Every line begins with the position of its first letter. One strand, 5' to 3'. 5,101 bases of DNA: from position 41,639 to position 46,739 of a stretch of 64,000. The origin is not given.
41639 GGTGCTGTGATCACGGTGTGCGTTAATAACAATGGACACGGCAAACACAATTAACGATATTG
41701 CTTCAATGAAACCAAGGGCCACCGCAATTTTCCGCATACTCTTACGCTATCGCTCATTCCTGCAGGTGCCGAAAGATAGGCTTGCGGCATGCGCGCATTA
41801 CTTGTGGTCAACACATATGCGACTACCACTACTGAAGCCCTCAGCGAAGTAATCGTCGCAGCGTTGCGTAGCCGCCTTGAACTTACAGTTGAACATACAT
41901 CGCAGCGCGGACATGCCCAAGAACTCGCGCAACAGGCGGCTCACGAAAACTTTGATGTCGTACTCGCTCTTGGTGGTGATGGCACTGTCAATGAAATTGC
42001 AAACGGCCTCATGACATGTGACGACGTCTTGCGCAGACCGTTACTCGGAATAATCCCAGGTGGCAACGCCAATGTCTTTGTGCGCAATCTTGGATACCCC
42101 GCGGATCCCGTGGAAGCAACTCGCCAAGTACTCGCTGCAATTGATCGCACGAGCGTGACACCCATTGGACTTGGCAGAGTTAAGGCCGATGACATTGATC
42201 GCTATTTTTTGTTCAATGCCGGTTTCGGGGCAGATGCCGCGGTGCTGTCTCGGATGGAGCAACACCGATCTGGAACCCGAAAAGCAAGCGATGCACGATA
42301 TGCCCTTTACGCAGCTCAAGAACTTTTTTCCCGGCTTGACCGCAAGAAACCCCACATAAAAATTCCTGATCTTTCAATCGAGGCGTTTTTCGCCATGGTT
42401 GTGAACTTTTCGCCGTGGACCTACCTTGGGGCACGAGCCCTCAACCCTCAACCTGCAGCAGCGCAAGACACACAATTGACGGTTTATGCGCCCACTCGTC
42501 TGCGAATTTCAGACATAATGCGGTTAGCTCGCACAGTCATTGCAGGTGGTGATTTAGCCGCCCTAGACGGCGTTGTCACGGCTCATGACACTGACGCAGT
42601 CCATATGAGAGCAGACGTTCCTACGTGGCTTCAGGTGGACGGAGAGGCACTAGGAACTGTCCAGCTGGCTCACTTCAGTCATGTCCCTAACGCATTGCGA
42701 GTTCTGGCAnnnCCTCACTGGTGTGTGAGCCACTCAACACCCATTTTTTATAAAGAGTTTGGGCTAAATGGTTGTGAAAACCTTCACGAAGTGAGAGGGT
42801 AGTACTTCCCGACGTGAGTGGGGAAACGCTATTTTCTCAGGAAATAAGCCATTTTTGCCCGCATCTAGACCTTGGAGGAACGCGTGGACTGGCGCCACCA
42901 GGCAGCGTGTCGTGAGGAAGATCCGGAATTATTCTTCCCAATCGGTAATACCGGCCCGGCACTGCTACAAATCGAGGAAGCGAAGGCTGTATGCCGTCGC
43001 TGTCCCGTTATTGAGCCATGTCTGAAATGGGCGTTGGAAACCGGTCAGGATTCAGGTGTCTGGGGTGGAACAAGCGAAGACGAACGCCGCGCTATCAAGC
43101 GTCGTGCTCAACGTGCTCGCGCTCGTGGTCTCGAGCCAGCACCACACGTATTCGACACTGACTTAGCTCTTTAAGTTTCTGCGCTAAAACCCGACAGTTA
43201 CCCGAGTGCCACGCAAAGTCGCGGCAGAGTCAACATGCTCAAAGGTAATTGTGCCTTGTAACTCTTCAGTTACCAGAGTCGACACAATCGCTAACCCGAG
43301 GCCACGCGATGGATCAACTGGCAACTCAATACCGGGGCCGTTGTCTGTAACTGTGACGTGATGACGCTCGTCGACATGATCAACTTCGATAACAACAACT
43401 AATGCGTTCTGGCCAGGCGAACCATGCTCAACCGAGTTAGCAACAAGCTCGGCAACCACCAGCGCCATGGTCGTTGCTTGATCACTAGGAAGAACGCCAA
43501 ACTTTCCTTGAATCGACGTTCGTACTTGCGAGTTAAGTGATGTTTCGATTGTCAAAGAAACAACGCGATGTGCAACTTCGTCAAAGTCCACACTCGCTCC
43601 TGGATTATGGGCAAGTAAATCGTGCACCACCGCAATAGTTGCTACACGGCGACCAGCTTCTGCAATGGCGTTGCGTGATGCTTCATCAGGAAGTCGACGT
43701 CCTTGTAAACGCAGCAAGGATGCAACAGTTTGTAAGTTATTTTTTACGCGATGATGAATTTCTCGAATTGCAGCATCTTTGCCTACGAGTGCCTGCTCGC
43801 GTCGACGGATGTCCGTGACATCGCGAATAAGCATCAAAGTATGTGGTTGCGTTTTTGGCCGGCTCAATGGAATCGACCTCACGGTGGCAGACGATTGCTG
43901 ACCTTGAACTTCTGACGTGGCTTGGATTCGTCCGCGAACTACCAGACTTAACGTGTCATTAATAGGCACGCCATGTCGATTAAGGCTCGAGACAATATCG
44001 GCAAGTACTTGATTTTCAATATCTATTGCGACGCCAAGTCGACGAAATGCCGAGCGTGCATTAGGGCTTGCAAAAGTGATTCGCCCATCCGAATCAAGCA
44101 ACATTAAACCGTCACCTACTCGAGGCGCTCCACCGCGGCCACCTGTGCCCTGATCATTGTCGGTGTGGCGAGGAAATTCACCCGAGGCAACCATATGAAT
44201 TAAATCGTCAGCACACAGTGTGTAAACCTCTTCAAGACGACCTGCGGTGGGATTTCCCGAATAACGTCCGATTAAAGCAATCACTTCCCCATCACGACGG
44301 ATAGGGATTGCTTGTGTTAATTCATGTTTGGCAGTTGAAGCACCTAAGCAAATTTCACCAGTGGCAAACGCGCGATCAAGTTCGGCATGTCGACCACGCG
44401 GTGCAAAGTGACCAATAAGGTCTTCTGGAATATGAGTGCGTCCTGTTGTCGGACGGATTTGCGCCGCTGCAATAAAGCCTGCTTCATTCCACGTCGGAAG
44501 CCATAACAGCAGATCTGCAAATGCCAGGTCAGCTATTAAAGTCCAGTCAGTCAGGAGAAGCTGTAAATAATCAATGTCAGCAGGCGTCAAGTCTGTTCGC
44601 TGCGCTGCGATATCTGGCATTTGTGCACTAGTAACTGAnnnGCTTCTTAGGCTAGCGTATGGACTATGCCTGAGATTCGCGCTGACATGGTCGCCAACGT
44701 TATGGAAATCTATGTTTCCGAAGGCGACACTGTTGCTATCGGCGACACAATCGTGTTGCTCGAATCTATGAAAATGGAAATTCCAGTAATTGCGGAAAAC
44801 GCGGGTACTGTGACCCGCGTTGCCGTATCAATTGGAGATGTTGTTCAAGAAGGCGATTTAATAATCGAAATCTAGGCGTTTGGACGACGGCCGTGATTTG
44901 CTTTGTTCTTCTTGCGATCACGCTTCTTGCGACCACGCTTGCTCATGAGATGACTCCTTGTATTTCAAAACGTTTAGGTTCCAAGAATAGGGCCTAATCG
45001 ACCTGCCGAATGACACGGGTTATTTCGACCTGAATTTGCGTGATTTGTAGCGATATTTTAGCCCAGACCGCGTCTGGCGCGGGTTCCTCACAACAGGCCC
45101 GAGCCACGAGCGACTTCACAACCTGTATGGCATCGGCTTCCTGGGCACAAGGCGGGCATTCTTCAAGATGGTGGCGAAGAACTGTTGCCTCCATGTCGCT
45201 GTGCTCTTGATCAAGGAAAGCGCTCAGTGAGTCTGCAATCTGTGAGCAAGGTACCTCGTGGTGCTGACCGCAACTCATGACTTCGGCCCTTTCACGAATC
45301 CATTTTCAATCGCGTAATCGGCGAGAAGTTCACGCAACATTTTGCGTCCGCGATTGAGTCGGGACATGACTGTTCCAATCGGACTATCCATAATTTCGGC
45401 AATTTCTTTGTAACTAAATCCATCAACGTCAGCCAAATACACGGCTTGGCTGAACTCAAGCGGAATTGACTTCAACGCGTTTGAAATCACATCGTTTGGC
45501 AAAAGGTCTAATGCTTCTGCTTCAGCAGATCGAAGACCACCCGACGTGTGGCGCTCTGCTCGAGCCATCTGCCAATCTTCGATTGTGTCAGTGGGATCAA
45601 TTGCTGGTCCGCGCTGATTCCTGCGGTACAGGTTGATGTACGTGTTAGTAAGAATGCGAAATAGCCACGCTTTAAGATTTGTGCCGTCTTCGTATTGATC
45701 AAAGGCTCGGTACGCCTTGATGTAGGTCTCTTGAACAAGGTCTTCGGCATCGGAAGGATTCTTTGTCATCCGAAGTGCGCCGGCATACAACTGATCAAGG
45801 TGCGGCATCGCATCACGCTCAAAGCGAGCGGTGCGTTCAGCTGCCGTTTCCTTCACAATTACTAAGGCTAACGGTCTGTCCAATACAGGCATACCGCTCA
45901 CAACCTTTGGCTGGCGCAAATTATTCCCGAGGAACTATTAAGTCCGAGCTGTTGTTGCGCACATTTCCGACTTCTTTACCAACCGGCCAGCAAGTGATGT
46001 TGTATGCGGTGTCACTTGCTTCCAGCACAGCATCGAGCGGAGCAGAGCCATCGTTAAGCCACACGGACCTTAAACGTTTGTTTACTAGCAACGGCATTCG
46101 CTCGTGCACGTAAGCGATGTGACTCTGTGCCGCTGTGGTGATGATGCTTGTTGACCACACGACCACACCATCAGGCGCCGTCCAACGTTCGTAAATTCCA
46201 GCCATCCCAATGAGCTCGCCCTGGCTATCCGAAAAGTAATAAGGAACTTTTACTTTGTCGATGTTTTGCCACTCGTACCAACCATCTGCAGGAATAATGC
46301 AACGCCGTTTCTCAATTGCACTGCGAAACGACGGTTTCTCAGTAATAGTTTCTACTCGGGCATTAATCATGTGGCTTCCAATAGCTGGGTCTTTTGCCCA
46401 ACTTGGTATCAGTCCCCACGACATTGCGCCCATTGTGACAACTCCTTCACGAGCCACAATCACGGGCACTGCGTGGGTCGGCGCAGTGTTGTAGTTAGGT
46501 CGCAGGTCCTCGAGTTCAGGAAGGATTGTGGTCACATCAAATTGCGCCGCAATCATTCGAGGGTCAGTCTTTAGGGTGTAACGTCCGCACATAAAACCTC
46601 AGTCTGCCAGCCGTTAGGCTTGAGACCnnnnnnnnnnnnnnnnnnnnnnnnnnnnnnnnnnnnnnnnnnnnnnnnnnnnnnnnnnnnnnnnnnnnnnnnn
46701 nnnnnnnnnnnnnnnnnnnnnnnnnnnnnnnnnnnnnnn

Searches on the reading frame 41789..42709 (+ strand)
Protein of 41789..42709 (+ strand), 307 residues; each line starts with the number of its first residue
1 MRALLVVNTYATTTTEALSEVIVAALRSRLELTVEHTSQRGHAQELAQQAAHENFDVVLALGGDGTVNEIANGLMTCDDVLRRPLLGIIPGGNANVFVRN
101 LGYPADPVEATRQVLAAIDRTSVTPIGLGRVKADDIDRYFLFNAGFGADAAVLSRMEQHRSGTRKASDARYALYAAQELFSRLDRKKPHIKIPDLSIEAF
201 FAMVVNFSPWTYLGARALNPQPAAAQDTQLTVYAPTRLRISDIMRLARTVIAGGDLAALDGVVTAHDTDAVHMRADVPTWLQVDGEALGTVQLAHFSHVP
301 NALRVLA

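Call 10: search_protein_families(library=pfam, proteins=[window:41789-42709:+], max_evalue=0.001)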
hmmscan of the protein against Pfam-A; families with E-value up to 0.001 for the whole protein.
window:41789-42709:+ (307 aa): 3 families
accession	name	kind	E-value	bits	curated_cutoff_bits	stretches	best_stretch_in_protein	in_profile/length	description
PF00781.29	DAGK_cat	-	9.2e-26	90.3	23.6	1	2-117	1-115/125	Diacylglycerol kinase catalytic domain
PF19279.4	YegS_C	-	1.5e-06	28.5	27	1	146-306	5-157/158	YegS C-terminal NAD kinase beta sandwich-like domain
PF01513.26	NAD_kinase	-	0.00058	20.6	25.5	1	10-88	28-102/130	ATP-NAD kinase N-terminal domain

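Call 44: search_protein_families(library=ncbifam, proteins=[window:41789-42709:+], max_evalue=0.0001)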
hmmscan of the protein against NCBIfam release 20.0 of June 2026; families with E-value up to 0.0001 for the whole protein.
window:41789-42709:+ (307 aa): 11 families
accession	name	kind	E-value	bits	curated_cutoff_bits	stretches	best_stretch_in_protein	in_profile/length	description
NF009604.0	PRK13057.1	equivalog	1.1e-25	90.2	274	1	2-307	10-294/302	lipid kinase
TIGR00147.1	TIGR00147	subfamily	6.2e-23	81.2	118.65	1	6-306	7-293/296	YegS/Rv2252/BmrU family lipid kinase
NF002033.0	PRK00861.1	subfamily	6.4e-23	80.9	293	1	2-306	13-303/328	putative lipid kinase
NF009603.0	PRK13055.1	subfamily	1.2e-20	73.8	342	1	34-305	39-297/335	diacylglycerol kinase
NF009602.0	PRK13054.1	equivalog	3.3e-20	72.4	284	1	3-305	6-290/301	lipid kinase YegS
NF009874.0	PRK13337.1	equivalog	3.7e-20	72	385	1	17-148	21-141/305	diacylglycerol kinase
TIGR03702.1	lip_kinase_YegS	equivalog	1.3e-18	67.1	387.45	1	3-305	2-286/295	lipid kinase YegS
NF009025.0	PRK12361.1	equivalog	1.6e-17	62.9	505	1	2-306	243-538/546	hypothetical protein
NF040993.1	MamU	equivalog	2.7e-16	59.8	400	1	1-176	1-169/296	lipid kinase MamU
NF009605.0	PRK13059.1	equivalog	2e-13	50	313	1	34-287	36-272/295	putative lipid kinase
NF008882.0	PRK11914.1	equivalog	4.3e-12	45.8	302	1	23-306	32-301/306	diacylglycerol kinase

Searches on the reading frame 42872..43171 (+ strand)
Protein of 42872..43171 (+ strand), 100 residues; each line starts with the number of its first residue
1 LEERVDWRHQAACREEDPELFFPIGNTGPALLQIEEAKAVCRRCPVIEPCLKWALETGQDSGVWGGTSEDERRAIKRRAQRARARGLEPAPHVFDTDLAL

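Call 10: search_protein_families(library=pfam, proteins=[window:42872-43171:+], max_evalue=0.001)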
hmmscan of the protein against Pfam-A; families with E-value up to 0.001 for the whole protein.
window:42872-43171:+ (100 aa): 1 family
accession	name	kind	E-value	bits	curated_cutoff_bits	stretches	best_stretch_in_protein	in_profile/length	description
PF02467.21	Whib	-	3.3e-28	98.4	23.6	1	7-75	1-65/65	Transcription factor WhiB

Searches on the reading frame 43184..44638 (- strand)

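Call 10: search_protein_families(library=pfam, proteins=[window:43184-44638:-], max_evalue=0.001)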
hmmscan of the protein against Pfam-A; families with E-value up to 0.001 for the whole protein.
window:43184-44638:- (484 aa): 6 families
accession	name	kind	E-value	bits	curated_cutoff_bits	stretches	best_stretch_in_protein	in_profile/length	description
PF12282.15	GAF_PdtaS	-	1.9e-35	122.3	23.7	1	9-142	3-144/145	Histidine kinase PdtaS, GAF domain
PF07568.18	HisKA_2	-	5.2e-21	75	22.3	1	293-362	1-71/76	Histidine kinase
PF02518.31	HATPase_c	-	2.1e-12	47.9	26.4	1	389-482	4-105/111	Histidine kinase-, DNA gyrase B-, and HSP90-like ATPase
PF13581.12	HATPase_c_2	-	7.1e-10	39.4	27.4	1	383-458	24-111/127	Histidine kinase-like ATPase domain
PF07536.20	HWE_HK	-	2.4e-09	38.3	22.8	1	293-366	1-72/83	HWE histidine kinase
PF08448.16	PAS_4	-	7.8e-05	23.3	23.1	0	174-278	4-109/110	PAS fold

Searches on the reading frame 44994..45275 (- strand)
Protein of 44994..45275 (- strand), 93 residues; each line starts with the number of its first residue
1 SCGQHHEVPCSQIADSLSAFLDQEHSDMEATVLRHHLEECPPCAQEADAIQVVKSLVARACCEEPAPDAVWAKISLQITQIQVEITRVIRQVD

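Call 10: search_protein_families(library=pfam, proteins=[window:44994-45275:-], max_evalue=0.001)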
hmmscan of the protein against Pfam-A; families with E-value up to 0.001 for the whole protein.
window:44994-45275:- (93 aa): 1 family
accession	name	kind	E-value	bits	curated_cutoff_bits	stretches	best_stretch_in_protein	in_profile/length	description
PF13490.11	zf-HC2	-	4.5e-08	33.5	22.2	1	10-44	1-35/35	Putative zinc-finger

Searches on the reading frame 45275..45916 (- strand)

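Call 10: search_protein_families(library=pfam, proteins=[window:45275-45916:-], max_evalue=0.001)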
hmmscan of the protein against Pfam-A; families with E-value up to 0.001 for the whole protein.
window:45275-45916:- (213 aa): 4 families
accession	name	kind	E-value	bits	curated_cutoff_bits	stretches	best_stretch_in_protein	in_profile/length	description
PF04542.20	Sigma70_r2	-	2.7e-19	69.2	24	1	39-102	5-70/71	Sigma-70 region 2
PF08281.18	Sigma70_r4_2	-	5.9e-12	45.5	25.7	1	145-194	5-54/54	Sigma-70, region 4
PF04545.22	Sigma70_r4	-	2.5e-06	27.3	24.1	1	147-196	1-50/50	Sigma-70, region 4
PF22029.2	PhyR_sigma2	-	0.00034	21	27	1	44-89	11-54/55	Sigma2 domain of PhyR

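Call 44: search_protein_families(library=ncbifam, proteins=[window:45275-45916:-], max_evalue=0.0001)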
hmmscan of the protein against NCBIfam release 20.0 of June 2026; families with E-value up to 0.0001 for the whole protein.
window:45275-45916:- (213 aa): 83 families (the best 25 are shown)
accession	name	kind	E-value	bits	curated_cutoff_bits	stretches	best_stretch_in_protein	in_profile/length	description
TIGR02947.1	SigH_actino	hypoth_equivalog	2.1e-95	317.9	251.55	1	21-208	2-189/193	RNA polymerase sigma-70 factor, TIGR02947 family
NF009185.0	PRK12533.1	equivalog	7.6e-35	120.6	248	1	23-200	22-195/231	RNA polymerase sigma factor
NF007229.0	PRK09647.1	equivalog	1.7e-31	109.3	265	1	38-204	52-208/220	RNA polymerase sigma factor SigE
NF009198.0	PRK12546.1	equivalog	6.1e-31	107.6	270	1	35-198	12-161/188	RNA polymerase sigma factor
NF007223.0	PRK09641.1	equivalog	2.2e-28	99.4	209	1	40-199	28-185/187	RNA polymerase sigma factor SigW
TIGR02939.1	RpoE_Sigma70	equivalog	5.1e-28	98.4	236.15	1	46-198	36-186/190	RNA polymerase sigma factor RpoE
TIGR02950.1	SigM_subfam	subfamily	1.2e-27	96.8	147.95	1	39-198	9-158/159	RNA polymerase sigma factor, SigM family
NF007225.0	PRK09643.1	equivalog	4e-26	92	190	1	29-202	26-186/204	RNA polymerase sigma factor SigM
NF009169.0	PRK12516.1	equivalog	6.2e-26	91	321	1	25-199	5-165/188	RNA polymerase sigma factor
NF009199.0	PRK12547.1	subfamily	1.1e-25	90.2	219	1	29-199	5-161/184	RNA polymerase sigma factor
NF009164.0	PRK12511.1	equivalog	1.3e-25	90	185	1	35-197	9-158/182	RNA polymerase sigma factor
NF009174.0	PRK12522.1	equivalog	1.9e-24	86.6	217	1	41-200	14-169/175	RNA polymerase sigma factor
NF008888.0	PRK11922.1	equivalog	2.7e-24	86.1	204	1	20-200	20-198/231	RNA polymerase sigma factor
NF058625.1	sigma_PG0214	equivalog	4.1e-24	85.2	130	1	30-199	4-162/170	GFO_1088 family ECF-type sigma factor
TIGR02948.1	SigW_bacill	equivalog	4.6e-24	85.5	243.1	1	41-199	29-185/187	RNA polymerase sigma factor SigW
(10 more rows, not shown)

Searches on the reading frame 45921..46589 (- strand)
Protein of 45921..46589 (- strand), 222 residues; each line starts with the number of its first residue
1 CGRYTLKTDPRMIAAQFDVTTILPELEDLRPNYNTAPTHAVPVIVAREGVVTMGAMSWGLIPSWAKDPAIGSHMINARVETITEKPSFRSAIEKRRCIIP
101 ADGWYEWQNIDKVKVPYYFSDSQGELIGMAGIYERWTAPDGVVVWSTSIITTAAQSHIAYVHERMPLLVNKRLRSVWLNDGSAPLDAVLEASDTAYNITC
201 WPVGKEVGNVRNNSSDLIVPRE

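Call 10: search_protein_families(library=pfam, proteins=[window:45921-46589:-], max_evalue=0.001)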
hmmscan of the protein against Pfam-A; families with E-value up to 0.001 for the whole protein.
window:45921-46589:- (222 aa): 1 family
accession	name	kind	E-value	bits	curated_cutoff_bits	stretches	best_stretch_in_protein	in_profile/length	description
PF02586.19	SRAP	-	7.1e-66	222.2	27.1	1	1-210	2-214/214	SOS response associated peptidase (SRAP)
